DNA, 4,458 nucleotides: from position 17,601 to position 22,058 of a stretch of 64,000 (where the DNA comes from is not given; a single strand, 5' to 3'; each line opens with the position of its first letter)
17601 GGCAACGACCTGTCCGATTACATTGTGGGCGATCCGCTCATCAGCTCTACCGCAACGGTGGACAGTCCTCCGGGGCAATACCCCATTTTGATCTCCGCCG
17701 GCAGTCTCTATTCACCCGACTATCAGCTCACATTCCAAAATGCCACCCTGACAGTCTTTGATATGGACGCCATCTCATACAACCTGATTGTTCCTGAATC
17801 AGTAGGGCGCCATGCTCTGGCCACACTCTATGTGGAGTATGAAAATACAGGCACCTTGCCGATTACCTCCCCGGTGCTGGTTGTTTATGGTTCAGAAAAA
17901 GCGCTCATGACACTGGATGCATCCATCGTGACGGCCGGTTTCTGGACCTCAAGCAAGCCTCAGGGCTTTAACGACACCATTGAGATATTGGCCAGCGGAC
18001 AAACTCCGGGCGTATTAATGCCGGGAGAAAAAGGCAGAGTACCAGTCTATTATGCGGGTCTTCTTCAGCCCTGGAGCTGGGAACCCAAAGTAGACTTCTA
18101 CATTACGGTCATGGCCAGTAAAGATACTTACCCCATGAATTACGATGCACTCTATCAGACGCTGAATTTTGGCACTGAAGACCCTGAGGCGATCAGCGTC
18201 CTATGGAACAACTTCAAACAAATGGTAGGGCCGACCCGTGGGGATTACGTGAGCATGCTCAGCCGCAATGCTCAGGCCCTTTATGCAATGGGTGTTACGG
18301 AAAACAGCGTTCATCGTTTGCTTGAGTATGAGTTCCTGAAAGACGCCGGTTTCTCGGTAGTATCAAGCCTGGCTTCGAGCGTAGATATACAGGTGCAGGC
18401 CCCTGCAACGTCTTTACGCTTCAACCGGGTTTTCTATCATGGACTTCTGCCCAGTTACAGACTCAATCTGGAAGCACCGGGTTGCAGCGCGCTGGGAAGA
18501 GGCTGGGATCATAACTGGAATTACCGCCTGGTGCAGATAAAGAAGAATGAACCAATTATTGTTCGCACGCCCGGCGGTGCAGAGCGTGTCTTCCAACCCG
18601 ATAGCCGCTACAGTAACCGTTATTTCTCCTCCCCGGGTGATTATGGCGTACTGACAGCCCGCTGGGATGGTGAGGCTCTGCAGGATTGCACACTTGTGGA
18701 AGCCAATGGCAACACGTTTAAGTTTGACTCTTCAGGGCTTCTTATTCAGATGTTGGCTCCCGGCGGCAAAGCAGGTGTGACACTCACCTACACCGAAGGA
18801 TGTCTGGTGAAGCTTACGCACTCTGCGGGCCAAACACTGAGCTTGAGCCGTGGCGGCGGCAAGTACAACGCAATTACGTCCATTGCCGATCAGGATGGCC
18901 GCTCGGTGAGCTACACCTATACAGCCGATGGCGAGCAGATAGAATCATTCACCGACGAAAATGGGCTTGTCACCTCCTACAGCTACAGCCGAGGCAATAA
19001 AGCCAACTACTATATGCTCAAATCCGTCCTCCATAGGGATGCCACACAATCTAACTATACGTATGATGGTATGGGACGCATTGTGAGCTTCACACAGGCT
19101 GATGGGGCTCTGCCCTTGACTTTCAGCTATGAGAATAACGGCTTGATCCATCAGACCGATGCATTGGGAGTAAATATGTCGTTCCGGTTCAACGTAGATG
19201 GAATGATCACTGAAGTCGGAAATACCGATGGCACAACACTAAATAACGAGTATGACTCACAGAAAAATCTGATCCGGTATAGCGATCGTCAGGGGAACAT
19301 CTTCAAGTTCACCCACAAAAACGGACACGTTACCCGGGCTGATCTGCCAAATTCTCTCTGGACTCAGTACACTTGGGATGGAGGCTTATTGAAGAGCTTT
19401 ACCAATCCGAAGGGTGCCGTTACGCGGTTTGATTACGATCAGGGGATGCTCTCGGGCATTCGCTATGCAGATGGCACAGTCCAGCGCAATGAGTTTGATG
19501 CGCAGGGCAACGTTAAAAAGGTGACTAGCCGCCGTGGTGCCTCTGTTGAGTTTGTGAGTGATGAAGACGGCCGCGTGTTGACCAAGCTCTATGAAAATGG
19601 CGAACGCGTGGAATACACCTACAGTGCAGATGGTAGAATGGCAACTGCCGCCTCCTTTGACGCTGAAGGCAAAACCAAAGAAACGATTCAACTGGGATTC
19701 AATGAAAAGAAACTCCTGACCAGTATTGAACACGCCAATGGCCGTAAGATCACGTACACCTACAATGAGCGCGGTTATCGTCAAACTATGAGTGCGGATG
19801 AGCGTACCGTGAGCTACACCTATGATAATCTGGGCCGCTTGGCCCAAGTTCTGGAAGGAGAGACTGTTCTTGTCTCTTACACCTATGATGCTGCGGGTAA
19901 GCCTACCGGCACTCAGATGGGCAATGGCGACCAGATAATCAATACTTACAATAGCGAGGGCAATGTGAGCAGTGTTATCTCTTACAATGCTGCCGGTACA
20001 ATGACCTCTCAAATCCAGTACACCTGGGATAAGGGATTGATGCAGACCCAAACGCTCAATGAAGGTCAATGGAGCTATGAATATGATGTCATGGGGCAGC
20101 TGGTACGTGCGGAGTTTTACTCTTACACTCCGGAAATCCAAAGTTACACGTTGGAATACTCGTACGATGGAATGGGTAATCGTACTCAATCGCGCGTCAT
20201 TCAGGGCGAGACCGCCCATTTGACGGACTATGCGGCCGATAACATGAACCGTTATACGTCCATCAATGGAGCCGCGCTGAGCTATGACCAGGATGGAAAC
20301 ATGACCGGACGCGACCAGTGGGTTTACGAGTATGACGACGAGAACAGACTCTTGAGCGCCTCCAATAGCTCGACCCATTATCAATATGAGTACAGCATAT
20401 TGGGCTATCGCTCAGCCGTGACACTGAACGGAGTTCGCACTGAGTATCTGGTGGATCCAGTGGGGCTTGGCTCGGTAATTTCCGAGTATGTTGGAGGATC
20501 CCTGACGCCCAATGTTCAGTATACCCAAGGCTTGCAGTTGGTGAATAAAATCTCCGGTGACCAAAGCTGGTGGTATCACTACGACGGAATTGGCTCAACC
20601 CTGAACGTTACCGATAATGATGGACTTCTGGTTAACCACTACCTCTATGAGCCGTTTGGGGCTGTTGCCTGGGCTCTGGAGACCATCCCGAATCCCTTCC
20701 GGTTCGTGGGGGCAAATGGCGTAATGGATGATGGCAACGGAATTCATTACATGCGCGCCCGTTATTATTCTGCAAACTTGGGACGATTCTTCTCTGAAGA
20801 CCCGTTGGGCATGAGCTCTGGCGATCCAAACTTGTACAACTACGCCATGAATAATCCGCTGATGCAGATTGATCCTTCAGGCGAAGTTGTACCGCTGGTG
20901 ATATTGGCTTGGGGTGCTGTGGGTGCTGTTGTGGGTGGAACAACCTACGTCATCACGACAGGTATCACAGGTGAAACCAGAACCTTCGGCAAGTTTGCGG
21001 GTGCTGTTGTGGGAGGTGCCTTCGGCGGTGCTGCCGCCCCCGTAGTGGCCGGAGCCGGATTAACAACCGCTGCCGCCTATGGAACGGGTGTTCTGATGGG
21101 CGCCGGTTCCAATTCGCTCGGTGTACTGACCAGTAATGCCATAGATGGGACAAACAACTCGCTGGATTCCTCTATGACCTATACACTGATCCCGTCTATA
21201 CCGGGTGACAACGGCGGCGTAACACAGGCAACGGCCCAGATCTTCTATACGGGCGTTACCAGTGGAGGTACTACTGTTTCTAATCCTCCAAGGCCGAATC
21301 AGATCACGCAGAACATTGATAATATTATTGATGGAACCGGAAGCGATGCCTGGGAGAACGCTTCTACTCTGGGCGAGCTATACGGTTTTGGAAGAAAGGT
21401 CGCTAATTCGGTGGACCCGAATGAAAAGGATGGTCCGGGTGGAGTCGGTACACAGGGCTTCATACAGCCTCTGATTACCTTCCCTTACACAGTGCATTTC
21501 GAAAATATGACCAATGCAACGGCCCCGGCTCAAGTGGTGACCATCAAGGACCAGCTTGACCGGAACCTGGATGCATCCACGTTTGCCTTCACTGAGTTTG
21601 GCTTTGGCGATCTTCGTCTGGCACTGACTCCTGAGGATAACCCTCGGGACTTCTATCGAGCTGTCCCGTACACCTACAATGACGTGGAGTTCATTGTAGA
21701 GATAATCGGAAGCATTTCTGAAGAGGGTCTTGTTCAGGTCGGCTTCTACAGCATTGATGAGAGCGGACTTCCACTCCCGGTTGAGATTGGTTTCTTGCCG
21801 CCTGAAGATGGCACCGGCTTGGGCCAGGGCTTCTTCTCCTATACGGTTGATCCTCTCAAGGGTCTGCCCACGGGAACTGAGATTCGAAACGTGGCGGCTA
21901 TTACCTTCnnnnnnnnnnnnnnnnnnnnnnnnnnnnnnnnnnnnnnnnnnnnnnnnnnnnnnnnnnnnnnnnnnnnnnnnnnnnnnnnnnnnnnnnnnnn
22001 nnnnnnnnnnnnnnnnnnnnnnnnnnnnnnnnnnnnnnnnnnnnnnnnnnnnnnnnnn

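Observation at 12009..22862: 3617-aa Sec-signal protein with a teneurin-like module order: beta-propeller, plug-like module and a complete YD/Rhs shell placed mid-protein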

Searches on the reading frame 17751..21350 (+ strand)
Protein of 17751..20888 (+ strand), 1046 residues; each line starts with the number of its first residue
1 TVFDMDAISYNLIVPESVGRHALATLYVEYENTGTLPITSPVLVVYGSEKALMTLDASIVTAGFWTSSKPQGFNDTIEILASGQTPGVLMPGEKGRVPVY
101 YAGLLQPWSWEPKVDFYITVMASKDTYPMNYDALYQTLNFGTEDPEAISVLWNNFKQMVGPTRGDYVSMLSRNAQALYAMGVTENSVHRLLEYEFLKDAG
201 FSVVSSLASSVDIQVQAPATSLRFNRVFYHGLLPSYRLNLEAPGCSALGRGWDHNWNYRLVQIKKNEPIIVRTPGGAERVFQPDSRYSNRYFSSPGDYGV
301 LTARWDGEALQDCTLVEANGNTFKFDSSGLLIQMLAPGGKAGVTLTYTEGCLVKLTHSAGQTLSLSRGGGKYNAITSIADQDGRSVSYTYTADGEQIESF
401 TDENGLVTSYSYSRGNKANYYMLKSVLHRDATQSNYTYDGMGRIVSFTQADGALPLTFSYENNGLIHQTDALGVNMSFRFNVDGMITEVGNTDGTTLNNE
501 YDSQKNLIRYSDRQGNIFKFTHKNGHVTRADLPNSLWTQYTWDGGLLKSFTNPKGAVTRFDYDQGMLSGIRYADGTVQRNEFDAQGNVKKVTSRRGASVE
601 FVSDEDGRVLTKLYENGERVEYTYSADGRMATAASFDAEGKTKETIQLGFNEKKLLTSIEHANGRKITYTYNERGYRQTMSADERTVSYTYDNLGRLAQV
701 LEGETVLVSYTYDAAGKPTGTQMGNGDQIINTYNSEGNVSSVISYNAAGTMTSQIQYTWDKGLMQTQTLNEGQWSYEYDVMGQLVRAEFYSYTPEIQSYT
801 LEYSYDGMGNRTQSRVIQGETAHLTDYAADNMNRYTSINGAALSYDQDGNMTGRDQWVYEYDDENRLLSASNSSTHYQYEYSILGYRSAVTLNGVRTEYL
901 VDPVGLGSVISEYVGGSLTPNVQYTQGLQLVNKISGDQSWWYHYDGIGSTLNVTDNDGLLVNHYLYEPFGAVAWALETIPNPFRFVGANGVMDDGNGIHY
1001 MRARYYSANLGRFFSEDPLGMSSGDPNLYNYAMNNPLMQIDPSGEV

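Call 22: find_homologous_proteins(query=window:17766-20888:+, max_evalue=1e-10)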
Query window:17766-20888:+ (1041 aa): 458 proteins with E <= 1e-10 among 8000 candidates; the best 120 are listed.
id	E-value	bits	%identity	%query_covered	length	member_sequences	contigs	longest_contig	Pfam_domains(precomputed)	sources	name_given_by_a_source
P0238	6.7e-175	602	37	96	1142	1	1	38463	PF05593.20,PF25023.2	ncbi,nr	ncbi:MAG TPA: hypothetical protein VNK04_14525, partial [Gemmataceae bacterium]|nr:hypothetical prot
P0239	3.5e-165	570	35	99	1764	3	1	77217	PF00404.25,PF05593.20,PF24595.2,PF25023.2,PF20148.5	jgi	-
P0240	3.1e-164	567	34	99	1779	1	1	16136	PF04151.22,PF05593.20,PF24595.2,PF25023.2,PF20148.5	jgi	jgi:RHS repeat-associated protein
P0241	8.4e-159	549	34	100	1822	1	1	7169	PF05593.20,PF24595.2,PF25023.2,PF20148.5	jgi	jgi:RHS repeat-associated protein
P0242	1.0e-145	506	32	99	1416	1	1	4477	PF05593.20,PF25023.2,PF20148.5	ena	-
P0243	3.4e-142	494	33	99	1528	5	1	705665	PF05593.20,PF25023.2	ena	-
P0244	2.5e-128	448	33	93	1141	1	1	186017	PF15283.13,PF05593.20,PF25023.2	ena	-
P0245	1.4e-126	442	34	89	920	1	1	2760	PF05593.20,PF25023.2,PF20148.5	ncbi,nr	ncbi:MAG: RHS repeat protein, partial [Planctomycetaceae bacterium]|nr:RHS repeat protein [Planctomy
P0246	3.4e-116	408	32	87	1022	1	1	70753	PF05593.20,PF25023.2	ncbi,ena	-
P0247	2.5e-109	385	31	90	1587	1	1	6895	PF05593.20,PF24595.2,PF25023.2,PF20148.5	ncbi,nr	ncbi:MAG: hypothetical protein KJT03_03145 [Verrucomicrobiae bacterium]|nr:hypothetical protein [Ver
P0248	2.5e-102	362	36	66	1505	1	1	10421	PF04151.22,PF05593.20,PF25023.2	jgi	jgi:YD repeat-containing protein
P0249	3.8e-101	358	33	74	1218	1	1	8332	PF04151.22,PF05593.20,PF25023.2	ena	-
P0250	1.6e-94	336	30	84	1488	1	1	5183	PF05593.20,PF25023.2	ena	-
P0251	1.0e-92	330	33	74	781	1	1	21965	PF05593.20,PF25023.2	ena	-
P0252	1.8e-89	319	35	56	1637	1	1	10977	PF05593.20,PF25023.2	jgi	jgi:YD repeat-containing protein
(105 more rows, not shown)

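Call 43: predict_structure(alignment_id=A1)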
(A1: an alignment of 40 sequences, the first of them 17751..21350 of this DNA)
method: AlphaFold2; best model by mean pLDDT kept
length: 1200 residues; sequences in the alignment: 40
mean_pLDDT: 81.9   pTM: 0.78
mean pLDDT of the five models: 81.9, 80.3, 80.4, 79.5, 77.2
residues with pLDDT >= 90: 686; 70-90: 327; 50-70: 31; < 50: 156
segments of 3 or more residues with pLDDT < 50: 1-3, 1048-1200
pLDDT, mean of each block of 10 residues (from residue 1): 65 83 88 94 87 80 60 84 92 94 70 83 93 81 83 91 95 91 87 84 81 84 90 84 85 92 85 83 83 87 92 93 94 88 93 93 91 94 93 93 92 90 92 91 88 87 88 90 88 90 90 90 91 88 90 93 89 95 87 95 88 95 89 96 95 90 91 91 94 92 97 91 98 92 96 96 94 96 95 95 95 95 96 95 96 95 94 96 91 94 85 88 94 95 96 96 96 95 94 91 92 91 83 91 66 27 21 23 23 21 21 22 23 26 28 36 31 32 33 29
secondary structure, 60 per line:
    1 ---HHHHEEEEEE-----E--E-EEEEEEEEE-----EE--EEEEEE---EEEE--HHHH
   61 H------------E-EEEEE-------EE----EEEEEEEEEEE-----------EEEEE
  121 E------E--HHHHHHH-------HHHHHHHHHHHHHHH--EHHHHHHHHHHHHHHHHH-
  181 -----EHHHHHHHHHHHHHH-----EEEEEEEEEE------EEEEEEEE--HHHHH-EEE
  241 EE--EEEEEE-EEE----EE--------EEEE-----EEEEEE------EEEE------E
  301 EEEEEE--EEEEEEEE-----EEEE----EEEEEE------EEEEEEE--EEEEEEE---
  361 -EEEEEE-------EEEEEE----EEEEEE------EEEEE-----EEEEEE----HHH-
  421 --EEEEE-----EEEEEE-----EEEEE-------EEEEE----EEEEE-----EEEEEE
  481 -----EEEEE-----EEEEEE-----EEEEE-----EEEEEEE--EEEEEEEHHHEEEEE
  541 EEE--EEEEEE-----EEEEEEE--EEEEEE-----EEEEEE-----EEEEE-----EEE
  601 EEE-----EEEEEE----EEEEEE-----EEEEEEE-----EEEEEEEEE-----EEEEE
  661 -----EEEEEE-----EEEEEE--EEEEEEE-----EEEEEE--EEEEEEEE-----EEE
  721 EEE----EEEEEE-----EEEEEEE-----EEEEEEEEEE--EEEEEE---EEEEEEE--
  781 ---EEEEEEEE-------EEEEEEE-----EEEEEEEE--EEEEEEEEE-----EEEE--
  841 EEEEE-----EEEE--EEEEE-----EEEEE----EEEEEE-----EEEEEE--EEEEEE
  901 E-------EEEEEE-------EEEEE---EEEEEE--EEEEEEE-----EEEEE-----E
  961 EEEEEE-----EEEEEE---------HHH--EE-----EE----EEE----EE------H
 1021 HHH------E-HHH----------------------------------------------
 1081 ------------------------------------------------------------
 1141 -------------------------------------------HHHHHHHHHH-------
elements in order (helices of 4 or more, strands of 3 or more residues): H4-7 E8-13 E24-32 E42-47 E51-54 H57-61 E76-80 E94-104 E116-121 H131-137 H145-159 H163-179 H187-200 E206-215 E222-229 H232-236 E238-242 E245-250 E252-254 E269-272 E278-283 E290-293 E300-306 E309-316 E322-325 E330-335 E342-348 E351-357 E362-367 E375-380 E385-390 E397-401 E407-412 E423-427 E433-438 E444-448 E456-460 E465-469 E475-480 E486-490 E496-501 E507-511 E517-523 E526-532 E536-543 E546-551 E557-563 E566-571 E577-582 E588-592 E598-603 E609-614 E619-624 E630-636 E642-650 E656-660 E666-671 E677-682 E685-691 E697-702 E705-712 E718-723 E728-733 E739-745 E751-760 E763-768 E772-778 E784-791 E799-805 E811-818 E821-829 E835-838 E841-845 E851-854 E857-861 E867-871 E876-881 E887-892 E895-901 E909-914 E922-926 E930-935 E938-944 E950-954 E960-966 E972-977 E1005-1007 H1020-1023 H1184-1193
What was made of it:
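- Checked: AlphaFold2 models it confidently as a beta-sandwich plus four helices (call 43).
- Confident AF2 model of aa 1915-2961: pLDDT about 90, pTM 0.78 (call 43). It is unmodelled by AF2 (call 43).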

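Call 48: fold_search(model_id=the predicted structure, library=pdb)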
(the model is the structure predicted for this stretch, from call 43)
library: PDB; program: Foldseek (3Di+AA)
matches with E <= 10: 1464; with E <= 0.001: 70
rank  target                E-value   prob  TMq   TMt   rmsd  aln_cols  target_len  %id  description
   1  8qjd_B                5.6e-52  1.00  0.35  0.40  17.0      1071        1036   16  T6SS-linked Rhs repeat protein - Salmonella bongori Rhs-core domain (released 2024-09-25)
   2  8qjc                  3.1e-51  1.00  0.34  0.38  21.3      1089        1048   16  T6SS-linked Rhs repeat protein - Salmonella bongori Rhs-core domain with toxin domain (released 2024-09-25)
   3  8qja_D                3.9e-51  1.00  0.23  0.27  22.7      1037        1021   18  T6SS-linked Rhs repeat protein - Advenella mimigardefordensis VgrG-Rhs core (released 2024-09-25)
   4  8qja_B                8.9e-51  1.00  0.23  0.26  22.5      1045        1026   18  T6SS-linked Rhs repeat protein - Advenella mimigardefordensis VgrG-Rhs core (released 2024-09-25)
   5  8qja_C                2.4e-50  1.00  0.24  0.27  23.3      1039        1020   18  T6SS-linked Rhs repeat protein - Advenella mimigardefordensis VgrG-Rhs core (released 2024-09-25)
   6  8qja_A                9.7e-50  1.00  0.22  0.25  23.0      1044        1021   18  T6SS-linked Rhs repeat protein - Advenella mimigardefordensis VgrG-Rhs core (released 2024-09-25)
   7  8uxt                  2.2e-49  1.00  0.28  0.24  25.1      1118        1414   16  Acinetobacter baumannii Tse15 Rhs effector, toxin cleavage mutant (D1369N, D1391N) (released 2024-10-09)
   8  8qjb_A                6.2e-49  1.00  0.34  0.38  15.9      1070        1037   16  T6SS-linked Rhs repeat protein - Salmonella bongori Rhs-core domain extended N-terminus (released 2024-09-25)
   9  7q97_A                1.0e-48  1.00  0.24  0.27  27.7      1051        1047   18  Structure of the bacterial type VI secretion system effector RhsA. (released 2021-12-22)
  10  8uy4_A                2.5e-47  1.00  0.32  0.30  15.4      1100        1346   17  Acinetobacter baumannii Tse15 Rhs effector (released 2024-10-09)
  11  8cp6_B                5.4e-47  1.00  0.22  0.24  21.7      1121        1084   17  Type six secretion system exported effector 5 (Tse5) (released 2023-12-06)
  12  7pq5                  1.5e-44  1.00  0.30  0.34  24.7      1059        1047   19  Photorhabdus laumondii T6SS-associated Rhs protein carrying the Tre23 toxin domain (released 2021-12-01)
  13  8h8b                  3.9e-44  1.00  0.31  0.35  20.6      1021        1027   16  Type VI secretion system effector RhsP in its pre-autoproteolysis and monomeric form (released 2023-01-18)
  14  8h8a_A                3.8e-43  1.00  0.28  0.33  15.9      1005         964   18  Type VI secretion system effector RhsP in its post-autoproteolysis and monomeric form (released 2023-01-18)
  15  9ifo_A                1.7e-42  1.00  0.33  0.29  14.5       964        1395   18  Structure of Teneurin-Like Protein (TLP) (released 2026-03-11)
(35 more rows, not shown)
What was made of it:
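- It aligns over about 1,000-1,100 columns with solved Rhs cages, E 5.6e-52 (call 48).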

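Call 68: search_solved_structures(query=window:17751-20888:+, max_evalue=0.001)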
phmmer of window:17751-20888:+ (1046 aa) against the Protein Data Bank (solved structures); distinct sequences matched with E-value up to 0.001: 13.
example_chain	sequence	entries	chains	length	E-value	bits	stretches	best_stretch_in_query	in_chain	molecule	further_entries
8h8a_A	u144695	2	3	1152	9.9e-30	106.7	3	834-1044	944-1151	Putative Rhs-family protein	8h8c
8h8b_A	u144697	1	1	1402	3.2e-28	101.6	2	834-1044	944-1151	Putative Rhs-family protein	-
8cp6_B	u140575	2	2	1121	2.3e-27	98.8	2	940-1044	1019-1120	Toxin protein Tse5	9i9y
8uy4_A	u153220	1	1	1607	7e-24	87.3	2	378-833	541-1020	Tse15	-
8uxt_A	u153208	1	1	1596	1.8e-22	82.6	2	377-833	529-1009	Tse15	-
8qja_A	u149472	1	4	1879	2.3e-21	78.9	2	374-850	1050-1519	Putative type VI secretion system YD repeat-containing Rhs element Vgr protein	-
7q97_A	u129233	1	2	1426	2.9e-21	78.6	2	462-827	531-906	Rhs family protein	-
9pt5_A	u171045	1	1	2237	1.6e-20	76.2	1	710-1044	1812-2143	Teneurin-like protein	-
9ifo_A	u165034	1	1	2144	1.8e-20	76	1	802-1044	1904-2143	Teneurin-Like Protein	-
8qjb_A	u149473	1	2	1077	1.1e-18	70.1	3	379-601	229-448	T6SS-associated Rhs core domain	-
8qjd_A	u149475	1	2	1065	1.1e-18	70.1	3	379-601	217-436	Salmonella bongori Rhs core domain (residues 360-1420)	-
8qjc_A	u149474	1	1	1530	6.3e-18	67.6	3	380-601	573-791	T6SS-associated Rhs core and toxin domain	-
4igl_B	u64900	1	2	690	2.1e-10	42.7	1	932-1044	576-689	YenC2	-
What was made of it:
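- Closest known: Bacterial teneurin-like proteins. Different: Sequence match to BiTLP is only E 1.6e-20, over the C-terminal third of the shell (call 68).
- Closest known: Metazoan teneurins. Different: No teneurin is hit by sequence at E<0.001 (call 68).
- The shell fold is closest to T6SS Rhs cages by Foldseek E-value and by sequence (calls 48, 68).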

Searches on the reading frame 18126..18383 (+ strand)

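Call 83: search_protein_families(library=pfam, proteins=[window:18126-18383:+], max_evalue=1)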
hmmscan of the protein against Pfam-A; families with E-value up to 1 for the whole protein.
window:18126-18383:+ (86 aa): 2 families
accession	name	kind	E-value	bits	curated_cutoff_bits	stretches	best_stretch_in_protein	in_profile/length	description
PF00178.28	Ets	-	0.095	13.5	26.9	1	12-70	26-80/81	Ets-domain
PF01337.24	Barstar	-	0.18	12.2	23.4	1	4-35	33-64/96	Barstar (barnase inhibitor)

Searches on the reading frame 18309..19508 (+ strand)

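Call 6: search_protein_families(library=pfam, proteins=[window:18309-19508:+], max_evalue=1)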
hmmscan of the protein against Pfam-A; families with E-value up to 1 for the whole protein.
window:18309-19508:+ (400 aa): 5 families
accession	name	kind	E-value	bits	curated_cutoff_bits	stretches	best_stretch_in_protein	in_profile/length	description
PF05593.20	RHS_repeat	-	2.4e-22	79.2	22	5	359-391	5-38/38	RHS Repeat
PF20148.4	DUF6531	-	2.5e-05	24.9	24.1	1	24-95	15-74/74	Domain of unknown function (DUF6531)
PF00541.23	Adeno_knob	-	0.029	14.4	25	1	160-232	17-87/182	Adenoviral fibre protein (knob domain)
PF16378.10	DUF4988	-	0.092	13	30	1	161-220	44-101/183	Domain of unknown function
PF24085.1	DUF7370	-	0.19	12.5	27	0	185-213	62-90/124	Family of unknown function (DUF7370)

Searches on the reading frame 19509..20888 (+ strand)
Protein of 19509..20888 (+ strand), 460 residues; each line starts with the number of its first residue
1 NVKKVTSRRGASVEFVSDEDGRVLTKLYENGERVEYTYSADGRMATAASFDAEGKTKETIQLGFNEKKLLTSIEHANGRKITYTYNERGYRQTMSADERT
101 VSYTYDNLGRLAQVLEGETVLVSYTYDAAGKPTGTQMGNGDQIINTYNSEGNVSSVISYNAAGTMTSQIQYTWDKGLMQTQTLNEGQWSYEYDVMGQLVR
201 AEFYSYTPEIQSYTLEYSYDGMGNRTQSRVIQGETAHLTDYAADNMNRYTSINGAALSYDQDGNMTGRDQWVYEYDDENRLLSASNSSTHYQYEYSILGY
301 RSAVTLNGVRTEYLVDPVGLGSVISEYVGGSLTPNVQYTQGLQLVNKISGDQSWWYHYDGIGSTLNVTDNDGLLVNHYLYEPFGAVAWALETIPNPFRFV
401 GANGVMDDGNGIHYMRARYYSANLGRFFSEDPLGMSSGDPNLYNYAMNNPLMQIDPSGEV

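Call 6: search_protein_families(library=pfam, proteins=[window:19509-20888:+], max_evalue=1)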
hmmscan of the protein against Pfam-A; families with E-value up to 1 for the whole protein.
window:19509-20888:+ (460 aa): 3 families
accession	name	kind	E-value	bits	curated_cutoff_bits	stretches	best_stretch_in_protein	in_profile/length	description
PF05593.20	RHS_repeat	-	2.7e-22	79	22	6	18-47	2-31/38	RHS Repeat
PF15283.12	DUF4595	-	0.00044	20.7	34.2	1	6-94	46-137/202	Domain of unknown function (DUF4595) with porin-like fold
PF02294.24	7kD_DNA_binding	-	0.2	12.2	25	0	121-133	27-38/58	7kD DNA-binding domain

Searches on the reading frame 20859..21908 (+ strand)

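Call 6: search_protein_families(library=pfam, proteins=[window:20859-21908:+], max_evalue=1)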
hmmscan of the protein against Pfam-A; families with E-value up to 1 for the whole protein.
window:20859-21908:+ (350 aa): 1 family
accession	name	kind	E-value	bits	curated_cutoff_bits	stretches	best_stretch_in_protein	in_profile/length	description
PF24595.1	DUF7619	-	1.3e-10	41.9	27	2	186-245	1-57/133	Domain of unknown function (DUF7619)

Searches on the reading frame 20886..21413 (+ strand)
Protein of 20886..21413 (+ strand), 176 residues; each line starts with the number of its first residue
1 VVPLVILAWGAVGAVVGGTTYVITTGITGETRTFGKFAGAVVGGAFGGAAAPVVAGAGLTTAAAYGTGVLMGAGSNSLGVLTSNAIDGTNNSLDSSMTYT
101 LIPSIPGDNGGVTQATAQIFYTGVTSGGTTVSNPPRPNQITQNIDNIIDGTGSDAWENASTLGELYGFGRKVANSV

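Call 59: search_protein_families(library=pfam, alignment_id=A4, max_evalue=0.01)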
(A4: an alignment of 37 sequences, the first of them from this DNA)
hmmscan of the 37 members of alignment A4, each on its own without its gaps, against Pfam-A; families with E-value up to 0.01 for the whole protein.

A. member 1, seq(175 aa): 0 families

B. families by the number of members that match (of 37 scanned): 3 families
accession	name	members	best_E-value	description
PF10908.13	Tlde1_dom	1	3.6e-08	Tlde1 domain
PF08398.15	Phospholip_A2_4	1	3.9e-08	Phospholipase A2-like domain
PF04970.19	LRAT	1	0.0064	Lecithin retinol acyltransferase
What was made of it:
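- Some relatives' slots are Tlde1 (E 3.6e-8) or phospholipase A2-like (E 3.9e-8) toxin domains (call 59). Relatives carry Tlde1 and PLA2 toxin domains in the same slot (call 59).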

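Call 80: find_homologous_proteins(query=window:20889-21389:+, max_evalue=0.001)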
Query window:20889-21389:+ (167 aa): 1 proteins with E <= 0.001 among 924 candidates.
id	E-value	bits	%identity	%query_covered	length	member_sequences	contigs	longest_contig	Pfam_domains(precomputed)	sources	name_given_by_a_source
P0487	5.6e-29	119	74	47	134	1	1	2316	-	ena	-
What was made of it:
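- Tried and rejected: The slot search found only a 134-aa fragment at 74% identity, probably from an orthologue (call 80).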

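Call 83: search_protein_families(library=pfam, proteins=[window:20886-21413:+], max_evalue=1)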
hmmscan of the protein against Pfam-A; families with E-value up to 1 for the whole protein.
window:20886-21413:+ (176 aa): 0 families
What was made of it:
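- The slot of this protein matches no toxin family and no protein outside its orthologues (calls 59, 80, 83). The slot is low-complexity, with no toxin family (calls 59, 83).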
